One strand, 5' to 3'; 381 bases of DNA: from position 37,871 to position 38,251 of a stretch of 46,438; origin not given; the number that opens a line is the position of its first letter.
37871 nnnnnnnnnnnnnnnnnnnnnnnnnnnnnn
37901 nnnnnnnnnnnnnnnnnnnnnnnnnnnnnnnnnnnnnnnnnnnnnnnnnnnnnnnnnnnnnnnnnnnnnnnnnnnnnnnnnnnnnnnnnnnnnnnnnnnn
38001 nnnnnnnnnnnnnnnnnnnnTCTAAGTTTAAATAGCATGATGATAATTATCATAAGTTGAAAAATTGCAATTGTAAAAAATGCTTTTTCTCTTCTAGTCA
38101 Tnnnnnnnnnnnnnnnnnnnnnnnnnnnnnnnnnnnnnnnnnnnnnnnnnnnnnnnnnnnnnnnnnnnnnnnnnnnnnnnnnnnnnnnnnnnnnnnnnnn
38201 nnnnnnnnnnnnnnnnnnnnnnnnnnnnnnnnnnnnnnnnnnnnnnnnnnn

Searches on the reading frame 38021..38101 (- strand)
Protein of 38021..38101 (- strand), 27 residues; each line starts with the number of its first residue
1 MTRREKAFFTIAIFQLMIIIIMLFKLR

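Call 6: search_protein_families(library=pfam, proteins=[window:38021-38101:-], max_evalue=10)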
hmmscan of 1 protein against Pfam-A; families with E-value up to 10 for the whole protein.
seq(27 aa): 0 families

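Call 34: search_protein_families(library=ncbifam, proteins=[window:38021-38101:-], max_evalue=10)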
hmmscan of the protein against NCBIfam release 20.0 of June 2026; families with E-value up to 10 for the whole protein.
seq(27 aa): 0 families

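Call 35: search_protein_families(library=phrogs, proteins=[window:38021-38101:-], max_evalue=10)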
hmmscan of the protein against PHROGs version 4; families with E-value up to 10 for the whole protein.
seq(27 aa): 0 families

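Call 67: search_dna_similar(query=window:38021-38101:-, collection=plasmids, mode=protein, max_evalue=10, max_rows=12)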
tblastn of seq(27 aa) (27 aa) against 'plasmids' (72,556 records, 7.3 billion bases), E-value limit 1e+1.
No match.
